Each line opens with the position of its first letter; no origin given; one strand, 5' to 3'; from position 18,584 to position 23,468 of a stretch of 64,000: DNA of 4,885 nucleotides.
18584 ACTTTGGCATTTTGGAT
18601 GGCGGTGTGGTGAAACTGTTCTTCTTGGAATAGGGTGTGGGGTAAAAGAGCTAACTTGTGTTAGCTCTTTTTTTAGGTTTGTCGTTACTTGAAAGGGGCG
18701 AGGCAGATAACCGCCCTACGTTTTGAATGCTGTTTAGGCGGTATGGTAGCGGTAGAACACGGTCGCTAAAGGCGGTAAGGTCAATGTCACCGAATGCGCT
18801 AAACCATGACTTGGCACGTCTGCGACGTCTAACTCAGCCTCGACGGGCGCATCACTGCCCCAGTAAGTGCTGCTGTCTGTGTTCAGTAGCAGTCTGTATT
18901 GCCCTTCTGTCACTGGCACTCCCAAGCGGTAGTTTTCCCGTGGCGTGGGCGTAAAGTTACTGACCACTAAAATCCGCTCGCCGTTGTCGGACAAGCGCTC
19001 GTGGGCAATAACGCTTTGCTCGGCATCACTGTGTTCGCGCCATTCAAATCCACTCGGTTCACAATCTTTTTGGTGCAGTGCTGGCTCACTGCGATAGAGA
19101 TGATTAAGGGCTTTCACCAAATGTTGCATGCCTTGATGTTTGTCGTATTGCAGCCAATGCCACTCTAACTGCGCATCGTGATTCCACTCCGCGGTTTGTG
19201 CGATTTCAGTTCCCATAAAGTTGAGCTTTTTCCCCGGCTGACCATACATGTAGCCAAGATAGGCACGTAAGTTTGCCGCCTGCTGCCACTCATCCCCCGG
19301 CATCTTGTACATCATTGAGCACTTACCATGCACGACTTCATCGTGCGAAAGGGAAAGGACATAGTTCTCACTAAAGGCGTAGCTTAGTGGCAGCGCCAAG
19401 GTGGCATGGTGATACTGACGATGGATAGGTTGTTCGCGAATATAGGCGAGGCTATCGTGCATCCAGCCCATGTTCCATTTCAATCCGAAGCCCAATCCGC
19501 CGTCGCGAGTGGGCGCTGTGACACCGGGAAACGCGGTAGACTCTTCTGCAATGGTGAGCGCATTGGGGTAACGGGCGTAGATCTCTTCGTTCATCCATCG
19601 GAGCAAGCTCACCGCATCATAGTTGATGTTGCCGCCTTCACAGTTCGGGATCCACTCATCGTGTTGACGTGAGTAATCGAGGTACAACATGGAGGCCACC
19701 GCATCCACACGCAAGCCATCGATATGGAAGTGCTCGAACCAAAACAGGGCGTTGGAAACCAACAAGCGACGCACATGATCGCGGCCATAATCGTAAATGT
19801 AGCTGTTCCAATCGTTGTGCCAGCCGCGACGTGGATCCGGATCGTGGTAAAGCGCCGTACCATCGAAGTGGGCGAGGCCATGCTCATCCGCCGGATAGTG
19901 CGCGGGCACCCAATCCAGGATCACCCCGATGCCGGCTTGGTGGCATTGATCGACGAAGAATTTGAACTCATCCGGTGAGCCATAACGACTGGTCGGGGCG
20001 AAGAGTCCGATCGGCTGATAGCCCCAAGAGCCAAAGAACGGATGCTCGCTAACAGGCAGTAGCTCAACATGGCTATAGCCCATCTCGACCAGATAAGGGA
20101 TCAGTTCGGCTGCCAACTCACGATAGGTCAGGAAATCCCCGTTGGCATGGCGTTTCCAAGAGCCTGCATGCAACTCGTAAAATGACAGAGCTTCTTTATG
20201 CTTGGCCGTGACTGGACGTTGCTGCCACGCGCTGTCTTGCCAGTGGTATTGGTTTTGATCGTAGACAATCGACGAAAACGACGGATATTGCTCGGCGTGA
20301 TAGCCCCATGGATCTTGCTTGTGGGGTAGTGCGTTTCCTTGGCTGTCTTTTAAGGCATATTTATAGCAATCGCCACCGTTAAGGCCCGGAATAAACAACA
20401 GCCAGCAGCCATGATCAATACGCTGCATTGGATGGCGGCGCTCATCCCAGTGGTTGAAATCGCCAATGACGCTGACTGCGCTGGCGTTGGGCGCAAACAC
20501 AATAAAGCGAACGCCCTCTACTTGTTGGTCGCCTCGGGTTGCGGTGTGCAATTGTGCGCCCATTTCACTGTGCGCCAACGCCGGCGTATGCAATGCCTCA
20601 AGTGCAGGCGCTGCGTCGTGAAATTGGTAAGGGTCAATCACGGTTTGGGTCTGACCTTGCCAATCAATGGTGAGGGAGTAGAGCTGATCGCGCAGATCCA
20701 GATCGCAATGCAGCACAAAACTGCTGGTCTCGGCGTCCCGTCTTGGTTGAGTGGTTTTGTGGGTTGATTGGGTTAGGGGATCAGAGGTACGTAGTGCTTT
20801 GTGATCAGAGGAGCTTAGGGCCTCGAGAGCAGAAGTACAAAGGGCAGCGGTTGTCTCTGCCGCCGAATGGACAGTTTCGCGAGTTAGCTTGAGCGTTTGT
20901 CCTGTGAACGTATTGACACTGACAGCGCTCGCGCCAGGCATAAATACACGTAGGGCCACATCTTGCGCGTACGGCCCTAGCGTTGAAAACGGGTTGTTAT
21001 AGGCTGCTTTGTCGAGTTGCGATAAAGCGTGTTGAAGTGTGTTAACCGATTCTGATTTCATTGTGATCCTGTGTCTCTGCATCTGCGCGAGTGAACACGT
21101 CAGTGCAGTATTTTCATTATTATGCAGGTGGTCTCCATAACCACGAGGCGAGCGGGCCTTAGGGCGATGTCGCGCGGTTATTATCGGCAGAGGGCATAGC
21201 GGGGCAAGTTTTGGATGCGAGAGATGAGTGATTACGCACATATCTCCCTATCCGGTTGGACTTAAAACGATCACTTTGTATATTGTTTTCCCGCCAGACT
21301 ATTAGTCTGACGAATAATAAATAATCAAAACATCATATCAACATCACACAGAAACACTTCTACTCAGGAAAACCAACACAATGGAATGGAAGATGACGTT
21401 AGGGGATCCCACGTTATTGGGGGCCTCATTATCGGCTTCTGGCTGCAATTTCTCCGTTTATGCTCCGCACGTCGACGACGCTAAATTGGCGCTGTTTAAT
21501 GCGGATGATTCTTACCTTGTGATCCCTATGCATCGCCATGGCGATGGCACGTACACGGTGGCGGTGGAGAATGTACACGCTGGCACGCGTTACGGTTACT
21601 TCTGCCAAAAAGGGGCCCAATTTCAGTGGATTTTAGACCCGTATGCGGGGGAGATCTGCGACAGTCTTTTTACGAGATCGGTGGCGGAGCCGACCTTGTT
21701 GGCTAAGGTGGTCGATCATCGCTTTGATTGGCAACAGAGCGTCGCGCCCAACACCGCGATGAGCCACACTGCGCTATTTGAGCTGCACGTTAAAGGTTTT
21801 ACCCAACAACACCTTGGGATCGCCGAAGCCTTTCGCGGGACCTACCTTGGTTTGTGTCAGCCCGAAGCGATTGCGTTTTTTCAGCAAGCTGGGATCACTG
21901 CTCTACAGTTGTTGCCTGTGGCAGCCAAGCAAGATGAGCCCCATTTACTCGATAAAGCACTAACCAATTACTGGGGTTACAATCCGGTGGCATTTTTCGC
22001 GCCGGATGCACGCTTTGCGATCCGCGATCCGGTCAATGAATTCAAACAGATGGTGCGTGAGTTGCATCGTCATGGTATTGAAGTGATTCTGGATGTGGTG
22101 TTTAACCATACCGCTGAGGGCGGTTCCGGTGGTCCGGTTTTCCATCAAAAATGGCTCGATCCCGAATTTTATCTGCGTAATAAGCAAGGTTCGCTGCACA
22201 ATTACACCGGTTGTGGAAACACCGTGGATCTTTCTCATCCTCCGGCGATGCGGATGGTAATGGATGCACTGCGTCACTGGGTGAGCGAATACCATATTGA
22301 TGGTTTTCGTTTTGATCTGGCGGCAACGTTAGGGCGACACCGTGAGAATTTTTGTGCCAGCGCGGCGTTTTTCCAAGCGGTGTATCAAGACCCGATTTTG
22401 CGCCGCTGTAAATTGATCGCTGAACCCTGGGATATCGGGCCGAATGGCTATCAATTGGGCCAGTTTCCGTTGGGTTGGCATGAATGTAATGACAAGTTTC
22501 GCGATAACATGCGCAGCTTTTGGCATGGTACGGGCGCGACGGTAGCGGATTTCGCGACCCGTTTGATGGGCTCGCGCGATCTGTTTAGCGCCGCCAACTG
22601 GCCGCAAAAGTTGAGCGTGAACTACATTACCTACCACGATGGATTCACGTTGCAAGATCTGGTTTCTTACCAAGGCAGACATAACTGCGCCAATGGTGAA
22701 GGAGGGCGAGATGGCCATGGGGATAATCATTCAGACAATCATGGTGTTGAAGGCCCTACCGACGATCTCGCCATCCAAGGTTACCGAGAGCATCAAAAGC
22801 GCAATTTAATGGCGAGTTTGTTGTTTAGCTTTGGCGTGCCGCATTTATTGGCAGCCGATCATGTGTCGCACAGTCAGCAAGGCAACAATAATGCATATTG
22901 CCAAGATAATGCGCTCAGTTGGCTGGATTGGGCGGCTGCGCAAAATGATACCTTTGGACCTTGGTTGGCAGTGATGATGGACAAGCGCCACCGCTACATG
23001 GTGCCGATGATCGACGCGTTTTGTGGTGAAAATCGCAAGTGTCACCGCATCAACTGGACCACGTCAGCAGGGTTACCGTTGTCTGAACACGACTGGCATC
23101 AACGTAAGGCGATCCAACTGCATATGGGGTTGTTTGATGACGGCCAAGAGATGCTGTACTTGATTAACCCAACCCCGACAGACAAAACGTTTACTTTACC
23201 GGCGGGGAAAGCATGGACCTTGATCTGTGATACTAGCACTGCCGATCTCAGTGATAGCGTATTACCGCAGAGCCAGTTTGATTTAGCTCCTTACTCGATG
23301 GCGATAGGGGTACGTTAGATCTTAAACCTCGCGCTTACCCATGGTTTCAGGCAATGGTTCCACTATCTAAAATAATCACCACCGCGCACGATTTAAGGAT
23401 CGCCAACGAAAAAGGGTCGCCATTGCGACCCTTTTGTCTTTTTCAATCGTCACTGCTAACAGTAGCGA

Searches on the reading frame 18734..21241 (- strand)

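Call 50: search_protein_families(library=pfam, proteins=[window:18734-21241:-], max_evalue=0.0001)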
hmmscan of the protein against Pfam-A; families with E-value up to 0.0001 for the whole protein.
window:18734-21241:- (835 aa): 4 families
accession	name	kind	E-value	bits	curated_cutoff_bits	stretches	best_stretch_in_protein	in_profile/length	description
PF02806.24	Alpha-amylase_C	-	2.6e-22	79.4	21.2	1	734-832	1-94/95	Alpha amylase, C-terminal all-beta domain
PF02922.24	CBM_48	-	1.5e-20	73.7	22.4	1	238-313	9-83/83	Carbohydrate-binding module 48 (Isoamylase N-terminal domain)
PF00128.31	Alpha-amylase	-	1.4e-10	41.5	22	1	380-454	24-96/446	Alpha amylase, catalytic domain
PF22019.2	GlgB_N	-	6.4e-09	36.2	27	0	71-122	3-57/94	alpha-1,4-glucan branching enzyme GlgB, N-terminal domain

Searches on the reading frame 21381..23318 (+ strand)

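Call 50: search_protein_families(library=pfam, proteins=[window:21381-23318:+], max_evalue=0.0001)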
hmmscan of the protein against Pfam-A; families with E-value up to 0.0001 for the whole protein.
window:21381-23318:+ (645 aa): 2 families
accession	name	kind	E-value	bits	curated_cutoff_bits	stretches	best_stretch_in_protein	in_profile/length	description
PF02922.24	CBM_48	-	2.2e-12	47.5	22.4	1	13-89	2-83/83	Carbohydrate-binding module 48 (Isoamylase N-terminal domain)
PF00128.31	Alpha-amylase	-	2.2e-10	40.8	22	1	164-246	25-94/446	Alpha amylase, catalytic domain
